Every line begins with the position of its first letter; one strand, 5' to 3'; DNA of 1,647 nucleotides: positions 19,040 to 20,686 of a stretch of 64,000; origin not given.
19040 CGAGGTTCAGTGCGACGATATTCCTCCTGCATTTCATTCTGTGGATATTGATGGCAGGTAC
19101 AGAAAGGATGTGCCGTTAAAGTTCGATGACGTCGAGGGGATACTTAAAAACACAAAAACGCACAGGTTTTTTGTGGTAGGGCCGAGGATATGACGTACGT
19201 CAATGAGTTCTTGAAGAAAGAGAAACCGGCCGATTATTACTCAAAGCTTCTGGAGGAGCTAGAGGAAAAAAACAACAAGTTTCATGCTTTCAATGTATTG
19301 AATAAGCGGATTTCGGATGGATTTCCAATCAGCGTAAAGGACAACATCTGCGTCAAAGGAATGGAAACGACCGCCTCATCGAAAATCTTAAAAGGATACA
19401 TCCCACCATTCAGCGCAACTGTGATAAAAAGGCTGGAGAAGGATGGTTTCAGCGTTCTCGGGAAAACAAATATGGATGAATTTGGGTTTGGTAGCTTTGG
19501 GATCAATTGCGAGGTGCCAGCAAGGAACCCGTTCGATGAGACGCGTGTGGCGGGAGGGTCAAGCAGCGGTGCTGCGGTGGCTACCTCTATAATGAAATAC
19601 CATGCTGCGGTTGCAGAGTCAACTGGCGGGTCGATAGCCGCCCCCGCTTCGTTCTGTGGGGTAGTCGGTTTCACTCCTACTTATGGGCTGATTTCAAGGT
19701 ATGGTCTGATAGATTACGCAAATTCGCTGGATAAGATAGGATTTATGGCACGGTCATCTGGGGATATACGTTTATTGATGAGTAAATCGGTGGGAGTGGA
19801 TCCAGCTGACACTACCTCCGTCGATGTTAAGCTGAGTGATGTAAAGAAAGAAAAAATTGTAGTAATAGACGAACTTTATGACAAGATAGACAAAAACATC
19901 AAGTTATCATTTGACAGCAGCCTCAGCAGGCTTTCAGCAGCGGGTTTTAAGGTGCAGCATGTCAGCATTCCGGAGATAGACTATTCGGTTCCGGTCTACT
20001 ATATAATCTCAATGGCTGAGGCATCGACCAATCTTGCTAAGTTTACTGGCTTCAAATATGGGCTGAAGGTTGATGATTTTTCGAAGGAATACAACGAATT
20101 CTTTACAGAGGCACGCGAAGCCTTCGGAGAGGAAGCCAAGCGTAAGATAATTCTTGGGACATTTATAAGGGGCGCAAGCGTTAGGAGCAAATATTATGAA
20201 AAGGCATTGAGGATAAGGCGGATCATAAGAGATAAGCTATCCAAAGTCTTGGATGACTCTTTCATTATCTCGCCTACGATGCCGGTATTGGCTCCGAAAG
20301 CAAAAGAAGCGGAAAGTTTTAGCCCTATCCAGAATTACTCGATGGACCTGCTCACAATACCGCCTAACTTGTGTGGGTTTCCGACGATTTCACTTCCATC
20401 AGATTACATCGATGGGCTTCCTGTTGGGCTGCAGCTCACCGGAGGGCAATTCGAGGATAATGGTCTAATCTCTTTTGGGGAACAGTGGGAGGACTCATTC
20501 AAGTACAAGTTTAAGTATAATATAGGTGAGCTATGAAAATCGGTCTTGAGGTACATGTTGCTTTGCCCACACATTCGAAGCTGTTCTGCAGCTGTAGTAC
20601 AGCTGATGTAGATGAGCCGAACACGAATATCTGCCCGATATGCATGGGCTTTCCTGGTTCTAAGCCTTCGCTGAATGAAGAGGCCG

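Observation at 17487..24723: glnA followed by a translationally coupled gatC-gatA-gatB-aspS operon with a bacterial-type (GAD-domain) AspRS, plus an asparaginase/GatD-like gene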

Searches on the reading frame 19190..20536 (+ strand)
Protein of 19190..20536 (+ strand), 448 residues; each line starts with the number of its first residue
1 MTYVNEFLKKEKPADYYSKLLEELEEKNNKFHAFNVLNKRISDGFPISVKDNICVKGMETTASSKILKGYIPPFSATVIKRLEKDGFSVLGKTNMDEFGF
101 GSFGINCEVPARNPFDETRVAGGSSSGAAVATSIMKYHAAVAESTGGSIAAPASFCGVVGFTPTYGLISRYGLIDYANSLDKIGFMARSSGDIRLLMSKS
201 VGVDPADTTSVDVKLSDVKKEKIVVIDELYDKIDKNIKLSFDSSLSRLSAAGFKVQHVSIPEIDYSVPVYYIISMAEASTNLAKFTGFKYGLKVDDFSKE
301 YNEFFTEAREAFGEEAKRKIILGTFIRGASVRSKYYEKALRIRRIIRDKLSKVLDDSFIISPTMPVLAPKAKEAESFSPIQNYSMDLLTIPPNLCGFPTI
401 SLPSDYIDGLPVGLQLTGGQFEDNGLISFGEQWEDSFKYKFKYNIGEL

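Call 4: search_protein_families(library=pfam, proteins=[window:19190-20536:+])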
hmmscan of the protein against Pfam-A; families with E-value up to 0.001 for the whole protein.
window:19190-20536:+ (448 aa): 1 family
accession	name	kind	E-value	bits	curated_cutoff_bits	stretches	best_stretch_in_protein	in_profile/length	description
PF01425.27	Amidase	-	1.1e-97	328.4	27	1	43-426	48-444/445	Amidase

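Call 5: search_protein_families(library=ncbifam, proteins=[window:19190-20536:+])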
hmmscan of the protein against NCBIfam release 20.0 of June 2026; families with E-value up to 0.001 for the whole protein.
window:19190-20536:+ (448 aa): 26 families (the best 25 are shown)
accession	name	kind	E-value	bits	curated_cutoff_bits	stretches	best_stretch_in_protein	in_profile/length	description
TIGR00132.1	gatA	equivalog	4.4e-134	447.7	481.1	1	24-438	41-465/466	Asp-tRNA(Asn)/Glu-tRNA(Gln) amidotransferase subunit GatA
NF005517.0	PRK07139.1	equivalog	2.2e-77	260.7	546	1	40-438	35-434/439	amidase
NF005565.0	PRK07235.1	subfamily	3.8e-62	210.6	545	1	44-439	90-503/506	amidase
NF005688.0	PRK07488.1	equivalog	4.4e-56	190.7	532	1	43-438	76-467/474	indoleacetamide hydrolase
NF005460.0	PRK07056.1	subfamily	4.2e-52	177.6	447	2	41-266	73-300/457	amidase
NF006169.0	PRK08310.1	equivalog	1.7e-51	175.8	391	1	42-432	26-389/395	amidase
NF006631.0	PRK09201.1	equivalog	7.7e-50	170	461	1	44-429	74-447/466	AtzE family amidohydrolase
TIGR02715.1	amido_AtzE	subfamily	3.8e-48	164.6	425.75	2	44-279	67-309/452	AtzE family amidohydrolase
NF004766.0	PRK06102.1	equivalog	9.9e-45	153.5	559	2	42-264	72-294/455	amidase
NF004815.0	PRK06169.1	equivalog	5.8e-43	147.1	506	1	42-438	75-460/471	amidase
NF006043.0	PRK08186.1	subfamily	3.4e-42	144.7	487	1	41-261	68-294/600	allophanate hydrolase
TIGR02713.1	allophanate_hyd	equivalog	6.4e-42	143.8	511.05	1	42-438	32-414/563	allophanate hydrolase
NF005687.0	PRK07487.1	subfamily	7.2e-39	133.9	428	1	43-435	74-454/468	amidase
NF006006.0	PRK08137.1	equivalog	5.2e-38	131.1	534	1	43-439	102-513/529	amidase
NF005686.0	PRK07486.1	subfamily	9.1e-38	130.2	465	1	20-215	60-255/486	amidase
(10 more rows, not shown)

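Call 66: search_solved_structures(query=window:19190-20536:+, show_alignments=2, max_evalue=1e-30)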
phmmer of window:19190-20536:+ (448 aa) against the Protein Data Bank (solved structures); distinct sequences matched with E-value up to 1e-30: 11.
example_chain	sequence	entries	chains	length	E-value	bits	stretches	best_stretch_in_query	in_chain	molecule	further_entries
3h0l_A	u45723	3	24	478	1.2e-99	337.5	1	44-441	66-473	Glutamyl-tRNA(Gln) amidotransferase subunit A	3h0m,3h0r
2gi3_A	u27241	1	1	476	3.7e-96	326.1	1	43-432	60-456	Glutamyl-tRNA(Gln) amidotransferase subunit A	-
3al0_A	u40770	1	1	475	3.7e-96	326.1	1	43-432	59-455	Glutamyl-tRNA(Gln) amidotransferase subunit A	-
2df4_A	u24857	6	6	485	2.3e-80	274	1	43-438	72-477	Glutamyl-tRNA(Gln) amidotransferase subunit A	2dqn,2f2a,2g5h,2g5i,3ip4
3kfu_E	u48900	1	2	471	6.1e-79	269.3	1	44-435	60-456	Glutamyl-tRNA(Gln) amidotransferase subunit A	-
4wj3_A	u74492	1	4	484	2.8e-77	263.9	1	44-435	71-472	Glutamyl-tRNA(Gln) amidotransferase subunit A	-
4n0h_A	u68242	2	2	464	5.2e-60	207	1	41-431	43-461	Glutamyl-tRNA(Gln) amidotransferase subunit A, mitochondrial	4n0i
2dc0_A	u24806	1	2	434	4.4e-38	134.7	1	43-431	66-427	probable amidase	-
3a1k_A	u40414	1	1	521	6.1e-38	134.3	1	43-434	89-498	Amidase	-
3a1i_A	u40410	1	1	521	1.6e-37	132.9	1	43-434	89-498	Amidase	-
6c62_A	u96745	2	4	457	7.1e-37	130.7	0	44-208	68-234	Biuret hydrolase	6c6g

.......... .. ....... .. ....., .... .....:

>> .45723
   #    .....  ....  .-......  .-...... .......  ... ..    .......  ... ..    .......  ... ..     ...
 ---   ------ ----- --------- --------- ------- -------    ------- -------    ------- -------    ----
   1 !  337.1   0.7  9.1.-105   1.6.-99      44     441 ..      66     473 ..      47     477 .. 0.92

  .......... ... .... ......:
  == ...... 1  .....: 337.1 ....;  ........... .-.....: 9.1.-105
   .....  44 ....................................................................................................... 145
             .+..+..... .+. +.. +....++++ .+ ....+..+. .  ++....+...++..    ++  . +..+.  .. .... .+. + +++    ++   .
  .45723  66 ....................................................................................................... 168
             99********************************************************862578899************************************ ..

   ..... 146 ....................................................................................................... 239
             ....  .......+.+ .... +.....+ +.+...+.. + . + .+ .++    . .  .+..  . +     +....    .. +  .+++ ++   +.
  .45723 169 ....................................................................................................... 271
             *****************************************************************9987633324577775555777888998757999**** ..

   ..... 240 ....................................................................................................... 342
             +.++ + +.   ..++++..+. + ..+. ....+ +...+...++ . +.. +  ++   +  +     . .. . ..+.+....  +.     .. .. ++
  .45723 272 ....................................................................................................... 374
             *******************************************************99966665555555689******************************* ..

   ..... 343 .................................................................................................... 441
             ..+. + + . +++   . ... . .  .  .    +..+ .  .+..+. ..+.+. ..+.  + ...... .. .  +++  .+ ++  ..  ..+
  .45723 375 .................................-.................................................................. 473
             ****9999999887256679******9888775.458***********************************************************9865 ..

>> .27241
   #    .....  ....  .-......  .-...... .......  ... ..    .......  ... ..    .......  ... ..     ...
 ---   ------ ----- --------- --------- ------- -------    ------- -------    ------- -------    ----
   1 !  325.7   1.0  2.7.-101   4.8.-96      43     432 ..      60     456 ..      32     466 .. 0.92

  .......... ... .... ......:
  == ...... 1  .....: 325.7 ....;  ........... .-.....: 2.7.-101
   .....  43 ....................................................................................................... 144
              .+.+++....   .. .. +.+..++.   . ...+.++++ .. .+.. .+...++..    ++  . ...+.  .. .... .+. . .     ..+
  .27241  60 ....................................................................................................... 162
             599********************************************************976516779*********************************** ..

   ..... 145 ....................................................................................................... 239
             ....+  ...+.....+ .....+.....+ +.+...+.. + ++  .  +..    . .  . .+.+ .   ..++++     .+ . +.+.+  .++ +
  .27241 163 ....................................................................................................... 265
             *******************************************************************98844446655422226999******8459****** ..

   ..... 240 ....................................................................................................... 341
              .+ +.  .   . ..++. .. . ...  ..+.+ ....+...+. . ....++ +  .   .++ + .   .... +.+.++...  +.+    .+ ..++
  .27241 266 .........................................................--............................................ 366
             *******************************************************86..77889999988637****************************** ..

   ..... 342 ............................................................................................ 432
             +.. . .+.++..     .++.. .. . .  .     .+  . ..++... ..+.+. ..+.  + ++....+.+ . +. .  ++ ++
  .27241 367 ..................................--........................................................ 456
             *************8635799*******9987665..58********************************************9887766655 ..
